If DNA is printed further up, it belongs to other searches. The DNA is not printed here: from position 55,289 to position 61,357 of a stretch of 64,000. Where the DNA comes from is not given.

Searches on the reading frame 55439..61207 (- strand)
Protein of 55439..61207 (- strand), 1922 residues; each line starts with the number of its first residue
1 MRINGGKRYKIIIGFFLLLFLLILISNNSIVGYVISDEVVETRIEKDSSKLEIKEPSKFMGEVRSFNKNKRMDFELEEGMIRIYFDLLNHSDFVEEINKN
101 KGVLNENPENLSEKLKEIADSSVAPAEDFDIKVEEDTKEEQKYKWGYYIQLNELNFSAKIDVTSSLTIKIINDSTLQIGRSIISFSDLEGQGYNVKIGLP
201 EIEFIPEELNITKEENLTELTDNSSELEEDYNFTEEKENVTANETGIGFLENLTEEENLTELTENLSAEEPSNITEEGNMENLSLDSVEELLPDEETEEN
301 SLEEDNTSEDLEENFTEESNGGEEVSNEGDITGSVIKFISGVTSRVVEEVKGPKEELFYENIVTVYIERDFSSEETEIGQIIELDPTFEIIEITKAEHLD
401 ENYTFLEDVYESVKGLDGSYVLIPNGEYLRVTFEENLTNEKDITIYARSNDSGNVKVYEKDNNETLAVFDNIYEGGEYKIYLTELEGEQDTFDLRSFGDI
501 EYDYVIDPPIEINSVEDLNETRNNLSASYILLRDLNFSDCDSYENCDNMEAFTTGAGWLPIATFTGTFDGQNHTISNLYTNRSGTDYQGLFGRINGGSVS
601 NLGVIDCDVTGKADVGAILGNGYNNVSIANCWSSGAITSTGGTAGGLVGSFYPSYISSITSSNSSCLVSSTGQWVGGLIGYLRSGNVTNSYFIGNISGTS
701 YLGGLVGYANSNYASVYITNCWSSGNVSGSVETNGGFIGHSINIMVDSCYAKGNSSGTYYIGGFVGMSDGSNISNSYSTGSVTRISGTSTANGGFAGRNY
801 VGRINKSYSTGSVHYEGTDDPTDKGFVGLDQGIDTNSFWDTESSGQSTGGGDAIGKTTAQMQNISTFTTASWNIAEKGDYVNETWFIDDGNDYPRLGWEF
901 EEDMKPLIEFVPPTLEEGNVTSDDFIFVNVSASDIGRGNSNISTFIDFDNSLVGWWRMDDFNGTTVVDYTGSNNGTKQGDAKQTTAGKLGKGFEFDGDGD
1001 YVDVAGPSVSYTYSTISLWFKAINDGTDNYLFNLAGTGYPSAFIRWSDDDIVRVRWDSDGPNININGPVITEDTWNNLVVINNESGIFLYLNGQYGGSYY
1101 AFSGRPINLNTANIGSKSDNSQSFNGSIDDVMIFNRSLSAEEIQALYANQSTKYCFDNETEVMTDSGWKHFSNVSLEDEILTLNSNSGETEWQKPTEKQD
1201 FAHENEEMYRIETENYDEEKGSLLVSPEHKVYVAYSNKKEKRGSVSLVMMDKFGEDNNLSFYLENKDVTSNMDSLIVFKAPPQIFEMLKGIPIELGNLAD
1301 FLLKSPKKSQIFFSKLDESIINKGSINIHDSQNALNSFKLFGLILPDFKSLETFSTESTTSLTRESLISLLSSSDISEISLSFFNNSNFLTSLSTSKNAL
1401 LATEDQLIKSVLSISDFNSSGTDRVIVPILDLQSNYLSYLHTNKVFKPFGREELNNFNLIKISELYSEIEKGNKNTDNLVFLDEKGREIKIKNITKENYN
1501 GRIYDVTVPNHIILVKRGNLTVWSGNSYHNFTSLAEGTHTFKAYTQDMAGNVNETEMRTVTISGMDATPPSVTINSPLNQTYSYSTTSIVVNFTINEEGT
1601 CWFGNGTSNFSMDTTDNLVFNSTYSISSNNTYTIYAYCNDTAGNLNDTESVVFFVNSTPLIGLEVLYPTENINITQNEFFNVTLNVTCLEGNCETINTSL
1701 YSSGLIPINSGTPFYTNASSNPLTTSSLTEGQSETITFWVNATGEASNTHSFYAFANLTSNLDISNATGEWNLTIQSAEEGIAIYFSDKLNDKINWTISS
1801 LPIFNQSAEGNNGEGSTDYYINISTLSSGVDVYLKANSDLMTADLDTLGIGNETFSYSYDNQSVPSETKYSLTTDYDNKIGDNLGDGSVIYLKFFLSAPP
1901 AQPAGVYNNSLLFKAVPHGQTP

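Call 15: search_protein_families(library=pfam, proteins=[window:55439-61207:-], max_evalue=0.001)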
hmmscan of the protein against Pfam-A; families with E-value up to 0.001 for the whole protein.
window:55439-61207:- (1922 aa): 2 families
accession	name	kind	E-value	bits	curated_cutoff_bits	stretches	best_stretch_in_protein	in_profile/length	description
PF13385.13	Laminin_G_3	-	1.2e-19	71.3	27.6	1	996-1144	1-151/151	Concanavalin A-like lectin/glucanases superfamily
PF07581.17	Glug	-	2.1e-06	28.2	20.5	1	757-783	1-28/28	The GLUG motif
